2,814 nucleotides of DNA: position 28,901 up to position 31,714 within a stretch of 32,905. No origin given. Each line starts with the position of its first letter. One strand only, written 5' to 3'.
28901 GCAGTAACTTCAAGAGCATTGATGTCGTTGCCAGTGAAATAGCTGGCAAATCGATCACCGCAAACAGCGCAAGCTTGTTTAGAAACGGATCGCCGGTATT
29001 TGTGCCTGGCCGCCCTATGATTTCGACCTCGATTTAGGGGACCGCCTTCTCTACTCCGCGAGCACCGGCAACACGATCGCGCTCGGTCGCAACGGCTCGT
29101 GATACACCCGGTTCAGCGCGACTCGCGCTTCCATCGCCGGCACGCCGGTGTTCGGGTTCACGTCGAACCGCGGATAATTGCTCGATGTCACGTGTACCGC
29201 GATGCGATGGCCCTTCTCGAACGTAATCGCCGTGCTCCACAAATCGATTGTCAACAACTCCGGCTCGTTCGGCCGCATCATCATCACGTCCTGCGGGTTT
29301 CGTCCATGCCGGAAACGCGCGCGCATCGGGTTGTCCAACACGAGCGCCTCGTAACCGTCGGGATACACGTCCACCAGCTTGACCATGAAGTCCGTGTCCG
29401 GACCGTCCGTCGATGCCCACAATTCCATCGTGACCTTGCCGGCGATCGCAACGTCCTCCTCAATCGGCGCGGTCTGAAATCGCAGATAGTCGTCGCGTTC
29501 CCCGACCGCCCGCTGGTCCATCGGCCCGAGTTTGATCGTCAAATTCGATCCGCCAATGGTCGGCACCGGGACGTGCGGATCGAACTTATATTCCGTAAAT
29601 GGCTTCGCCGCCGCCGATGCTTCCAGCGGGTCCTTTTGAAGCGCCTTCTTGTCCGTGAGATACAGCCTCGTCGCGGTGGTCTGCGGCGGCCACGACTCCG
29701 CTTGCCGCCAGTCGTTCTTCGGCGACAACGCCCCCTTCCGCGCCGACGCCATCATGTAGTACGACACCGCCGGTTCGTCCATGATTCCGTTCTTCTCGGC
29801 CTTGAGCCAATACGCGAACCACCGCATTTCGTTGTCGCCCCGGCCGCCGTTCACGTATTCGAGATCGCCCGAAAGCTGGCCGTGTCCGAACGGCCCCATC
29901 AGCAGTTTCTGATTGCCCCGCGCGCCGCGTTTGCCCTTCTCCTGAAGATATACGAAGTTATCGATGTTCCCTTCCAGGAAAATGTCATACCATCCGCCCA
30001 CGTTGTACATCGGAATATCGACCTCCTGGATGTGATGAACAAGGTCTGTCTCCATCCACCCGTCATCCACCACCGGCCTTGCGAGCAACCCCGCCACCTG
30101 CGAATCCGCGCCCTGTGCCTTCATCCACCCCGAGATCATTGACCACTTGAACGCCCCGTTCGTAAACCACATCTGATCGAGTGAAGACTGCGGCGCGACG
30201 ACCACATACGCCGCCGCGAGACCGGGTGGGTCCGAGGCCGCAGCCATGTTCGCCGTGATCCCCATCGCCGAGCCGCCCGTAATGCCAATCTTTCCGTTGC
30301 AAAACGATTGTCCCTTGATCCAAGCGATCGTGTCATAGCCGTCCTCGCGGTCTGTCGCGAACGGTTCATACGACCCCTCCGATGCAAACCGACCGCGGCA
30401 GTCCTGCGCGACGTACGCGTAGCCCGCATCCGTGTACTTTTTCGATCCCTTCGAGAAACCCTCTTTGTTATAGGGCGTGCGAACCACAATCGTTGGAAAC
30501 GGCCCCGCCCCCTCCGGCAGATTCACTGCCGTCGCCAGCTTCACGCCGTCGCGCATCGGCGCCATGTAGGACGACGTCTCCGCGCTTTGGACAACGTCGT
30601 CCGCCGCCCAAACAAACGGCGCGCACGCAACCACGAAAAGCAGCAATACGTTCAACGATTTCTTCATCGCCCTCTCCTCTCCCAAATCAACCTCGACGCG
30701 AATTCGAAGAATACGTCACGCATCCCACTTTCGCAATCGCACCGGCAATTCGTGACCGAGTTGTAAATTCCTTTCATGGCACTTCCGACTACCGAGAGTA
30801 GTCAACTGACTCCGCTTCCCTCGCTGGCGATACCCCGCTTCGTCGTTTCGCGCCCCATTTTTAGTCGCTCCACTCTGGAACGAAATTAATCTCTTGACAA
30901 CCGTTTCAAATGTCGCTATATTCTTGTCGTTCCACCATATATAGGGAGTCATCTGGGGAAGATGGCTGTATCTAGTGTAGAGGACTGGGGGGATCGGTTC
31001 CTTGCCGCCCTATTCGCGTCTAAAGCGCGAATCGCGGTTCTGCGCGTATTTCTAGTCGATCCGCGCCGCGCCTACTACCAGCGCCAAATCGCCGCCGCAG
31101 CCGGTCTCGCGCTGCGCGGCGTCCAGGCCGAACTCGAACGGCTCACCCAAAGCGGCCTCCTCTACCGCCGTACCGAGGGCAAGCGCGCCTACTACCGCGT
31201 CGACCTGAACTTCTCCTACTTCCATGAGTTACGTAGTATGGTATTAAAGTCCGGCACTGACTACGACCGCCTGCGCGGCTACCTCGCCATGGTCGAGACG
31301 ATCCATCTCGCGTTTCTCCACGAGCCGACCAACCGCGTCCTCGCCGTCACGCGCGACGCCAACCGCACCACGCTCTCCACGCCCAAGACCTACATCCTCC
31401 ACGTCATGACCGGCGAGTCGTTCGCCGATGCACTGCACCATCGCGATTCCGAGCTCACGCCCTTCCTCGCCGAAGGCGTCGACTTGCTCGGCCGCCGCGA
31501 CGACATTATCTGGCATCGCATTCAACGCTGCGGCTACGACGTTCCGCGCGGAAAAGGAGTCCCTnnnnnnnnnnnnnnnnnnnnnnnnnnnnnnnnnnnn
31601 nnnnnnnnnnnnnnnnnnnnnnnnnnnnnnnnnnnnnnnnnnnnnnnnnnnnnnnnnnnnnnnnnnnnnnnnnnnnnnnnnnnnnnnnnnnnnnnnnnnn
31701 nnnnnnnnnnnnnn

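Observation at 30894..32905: Two-gene module of a wHTH protein plus an MmeI-like enzyme under a consensus promoter. It is a candidate non-canonical defence or RM system that the ORF track misses.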

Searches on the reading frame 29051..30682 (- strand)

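Call 80: search_protein_families(library=pfam, proteins=[window:29051-30682:-], max_evalue=0.001)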
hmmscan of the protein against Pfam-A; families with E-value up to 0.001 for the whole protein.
window:29051-30682:- (543 aa): 2 families
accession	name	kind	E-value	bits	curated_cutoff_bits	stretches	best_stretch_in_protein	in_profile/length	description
PF02129.25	Peptidase_S15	-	9.1e-48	163.7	23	2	45-188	1-153/262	X-Pro dipeptidyl-peptidase (S15 family)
PF08530.16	PepX_C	-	4.1e-39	135.2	22.5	1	298-536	1-216/217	X-Pro dipeptidyl-peptidase C-terminal non-catalytic domain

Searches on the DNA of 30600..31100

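Call 67: search_rna_families(source=window, start=30600, end=31100, threshold=evalue, max_evalue=1)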
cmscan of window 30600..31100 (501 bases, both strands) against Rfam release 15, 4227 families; matches with E-value up to 1: 0.
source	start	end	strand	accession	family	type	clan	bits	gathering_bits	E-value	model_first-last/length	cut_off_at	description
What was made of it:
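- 30923..30961 (+): Short 5' leader with purine-rich ribosome-binding stretches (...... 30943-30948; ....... 30955-30961) before the ORF1 ATG. No Rfam family matched 30600-31100 (call 67).
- Tried and rejected: No Rfam match (call 67).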

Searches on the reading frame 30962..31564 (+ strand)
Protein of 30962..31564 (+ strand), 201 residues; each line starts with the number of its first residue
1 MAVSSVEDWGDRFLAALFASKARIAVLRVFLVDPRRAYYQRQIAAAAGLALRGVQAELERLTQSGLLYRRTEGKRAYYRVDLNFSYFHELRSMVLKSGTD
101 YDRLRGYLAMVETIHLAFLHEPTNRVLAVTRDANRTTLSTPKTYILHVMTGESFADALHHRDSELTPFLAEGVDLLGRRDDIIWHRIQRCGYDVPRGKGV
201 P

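Call 5: search_protein_families(library=pfam, proteins=[window:30962-31564:+], max_evalue=1)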
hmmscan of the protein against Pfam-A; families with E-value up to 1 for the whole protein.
window:30962-31564:+ (201 aa): 5 families
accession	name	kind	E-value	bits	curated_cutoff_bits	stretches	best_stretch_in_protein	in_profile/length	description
PF24033.1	DUF7342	-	0.00028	21.3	31.6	1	41-106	21-84/150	Family of unknown function (DUF7342)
PF07848.18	PaaX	-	0.014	16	24.8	1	45-79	31-65/70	PaaX-like protein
PF15094.12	DUF4556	-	0.055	13.9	27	0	69-94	71-95/105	Domain of unknown function (DUF4556), Ig-like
PF05732.17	RepL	-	0.12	12.4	20.3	1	40-73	78-111/164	Firmicute plasmid replication protein (RepL)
PF25212.1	HVO_A0114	-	0.22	11.8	27.6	1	41-75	40-74/84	HVO_A0114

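Call 6: search_protein_families(library=ncbifam, proteins=[window:30962-31564:+], max_evalue=1)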
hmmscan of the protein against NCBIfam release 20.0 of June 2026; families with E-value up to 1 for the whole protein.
window:30962-31564:+ (201 aa): 2 families
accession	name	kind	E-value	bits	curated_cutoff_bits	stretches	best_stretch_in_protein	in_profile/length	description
NF033788.1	HTH_metalloreg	subfamily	1.1e-05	25.2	55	1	17-81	7-69/77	metalloregulator ArsR/SmtB family transcription factor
NF041413.1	ArsR_Rv2640c_fam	equivalog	0.0051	17.2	155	1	18-82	39-103/118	Rv2640c family ArsR-like transcriptional regulator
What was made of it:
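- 30962..31567 (+): ORF1, 201 aa. It has an ArsR/SmtB-type winged helix-turn-helix (about aa 5-110, nt 30974-31291) and a conserved alpha/beta C-terminal domain of unassigned fold (aa 111-201, nt 31292-31564; motif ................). NCBIfam ArsR/SmtB gives 1.1e-5, below its cut-off (call 6).
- On ArsR/SmtB winged-helix transcription regulators (ORF1 N-terminal domain): The sequence scores are below the curated cut-offs: NCBIfam 25.2 against 55 bits, and Pfam gives only weak DUF7342 and PaaX matches (calls 5, 6).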

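Call 7: search_protein_families(library=padloc, proteins=[window:30962-31564:+], max_evalue=1)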
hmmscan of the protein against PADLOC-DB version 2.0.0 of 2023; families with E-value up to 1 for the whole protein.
window:30962-31564:+ (201 aa): 6 families
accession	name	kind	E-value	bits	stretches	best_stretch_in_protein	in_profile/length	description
PDLC04368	PDC-M05A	-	1.2e-17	62.4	1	15-119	8-112/201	-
PDLC04369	PDC-M05A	-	2.3e-08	31.9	1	13-109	5-100/201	-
PDLC04370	PDC-M05A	-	9.9e-08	30.1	1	13-121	7-114/194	-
PDLC04372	PDC-M05A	-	2.3e-06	26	1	48-119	9-81/167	-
PDLC04371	PDC-M05A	-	9.6e-06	23.4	1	15-76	26-86/211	-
PDLC01438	Csa3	-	5.4e-05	21.4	1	17-92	144-211/305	"CAS-I,CAS-II,CAS-III,CAS-IV,CAS-V,CAS-VI; associated_signaling"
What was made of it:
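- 30962..31567 (+): PADLOC PDC-M05A matches only the N-terminal half, E 1.2e-17 (call 7).
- On PADLOC PDC-M05 (wHTH-NTase plus HEPN): ORF1 matches only profile positions 8-112 of 201 (call 7).
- Closest known: PADLOC candidate PDC-M05. Same: ORF1 has the same length class (about 200 aa) and an N-terminal wHTH that matches M05A profiles (E 1.2e-17, residues 15-119 against profile 8-112 of 201, call 7).
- ORF1's wHTH half matches PADLOC candidate PDC-M05A (E 1.2e-17, call 7).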

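Call 16: find_homologous_proteins(query=window:30962-31564:+)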
Query window:30962-31564:+ (201 aa): 191 proteins with E <= 0.001 among 1466 candidates; the best 120 are listed.
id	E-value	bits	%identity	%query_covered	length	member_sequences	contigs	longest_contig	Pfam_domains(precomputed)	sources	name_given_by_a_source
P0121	2.4e-120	417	94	100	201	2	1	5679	-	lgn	-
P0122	1.6e-64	235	59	94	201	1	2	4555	-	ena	-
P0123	4.6e-64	234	60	93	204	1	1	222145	-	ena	-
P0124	1.7e-63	232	57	94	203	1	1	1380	-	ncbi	-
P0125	9.6e-62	226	57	97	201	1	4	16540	-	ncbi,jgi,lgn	-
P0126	1.1e-60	223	56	94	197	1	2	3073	-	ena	-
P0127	1.9e-60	222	55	100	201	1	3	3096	-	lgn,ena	-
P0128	3.7e-60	221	56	100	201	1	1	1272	-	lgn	-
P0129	5.4e-60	220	54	100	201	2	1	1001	-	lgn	-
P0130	5.8e-60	220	57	94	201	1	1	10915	-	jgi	-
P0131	1.7e-59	219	56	93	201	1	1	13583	-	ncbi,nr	ncbi:MAG: hypothetical protein JXR94_07840 [Candidatus Hydrogenedentes bacterium]|nr:hypothetical pr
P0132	2.9e-59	218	60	93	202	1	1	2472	-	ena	-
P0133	7.7e-59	217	56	94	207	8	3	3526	-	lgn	-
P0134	8.1e-59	217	56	94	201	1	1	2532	-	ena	-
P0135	8.9e-59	216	56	94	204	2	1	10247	-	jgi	jgi:DNA-binding transcriptional ArsR family regulator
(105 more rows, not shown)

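Call 43: search_solved_structures(query=A3, max_evalue=1)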
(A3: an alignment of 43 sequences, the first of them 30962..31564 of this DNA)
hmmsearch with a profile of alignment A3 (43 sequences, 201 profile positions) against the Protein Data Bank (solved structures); distinct sequences matched with E-value up to 1: 4.
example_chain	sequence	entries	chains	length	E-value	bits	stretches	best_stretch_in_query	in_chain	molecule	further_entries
2kko_A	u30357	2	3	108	0.013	18.2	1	35-81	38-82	POSSIBLE TRANSCRIPTIONAL REGULATORY PROTEIN (POSSIBLY ARSR-FAMILY) | Possible transcriptional regulatory arsR-family protein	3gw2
3r0a_A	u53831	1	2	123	0.28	13.8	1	16-72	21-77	Putative transcriptional regulator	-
1r1t_A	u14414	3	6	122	0.44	13.2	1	10-84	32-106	Transcriptional repressor smtB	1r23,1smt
1r22_A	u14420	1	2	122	0.53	12.9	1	11-84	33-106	Transcriptional repressor smtB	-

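Call 54: predict_structure(alignment_id=A3)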
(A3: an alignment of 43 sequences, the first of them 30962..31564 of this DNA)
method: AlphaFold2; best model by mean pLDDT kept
length: 201 residues; sequences in the alignment: 43
mean_pLDDT: 89.6   pTM: 0.83
mean pLDDT of the five models: 89.6, 89.6, 89.3, 88.7, 88.7
residues with pLDDT >= 90: 150; 70-90: 36; 50-70: 10; < 50: 5
segments of 3 or more residues with pLDDT < 50: 1-5
pLDDT, mean of each block of 10 residues (from residue 1): 50 84 95 95 95 95 95 93 94 93 94 93 95 70 90 93 95 92 89 93 89
secondary structure, 60 per line:
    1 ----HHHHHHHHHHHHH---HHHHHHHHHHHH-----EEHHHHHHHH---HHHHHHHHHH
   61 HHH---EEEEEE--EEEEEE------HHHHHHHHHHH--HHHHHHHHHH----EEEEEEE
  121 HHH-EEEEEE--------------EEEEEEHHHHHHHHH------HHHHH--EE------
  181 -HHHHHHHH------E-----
elements in order: H5-17 H21-32 H40-47 H51-63 E67-72 E75-80 H87-97 H100-109 E114-120 E125-130 E145-150 H151-159 H166-170 H182-189
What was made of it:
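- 30962..31567 (+): AlphaFold pLDDT is 89.6 (call 54).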

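Call 79: search_protein_families(library=phrogs, proteins=[window:30962-31564:+], max_evalue=0.1)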
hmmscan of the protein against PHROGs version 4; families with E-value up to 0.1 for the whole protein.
window:30962-31564:+ (201 aa): 4 families
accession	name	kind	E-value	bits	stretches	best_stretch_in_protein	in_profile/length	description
phrog_19053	-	unknown function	0.037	14.6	1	39-79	175-217/246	-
phrog_1687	-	transcription regulation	0.04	14.9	1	41-79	84-124/162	MarR family transcrition regulator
phrog_142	-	moron, auxiliary metabolic gene and host takeover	0.063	14.4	0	38-80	27-70/116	Ren-like exclusion protein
phrog_5978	-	unknown function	0.091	12.8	0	19-78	295-352/364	-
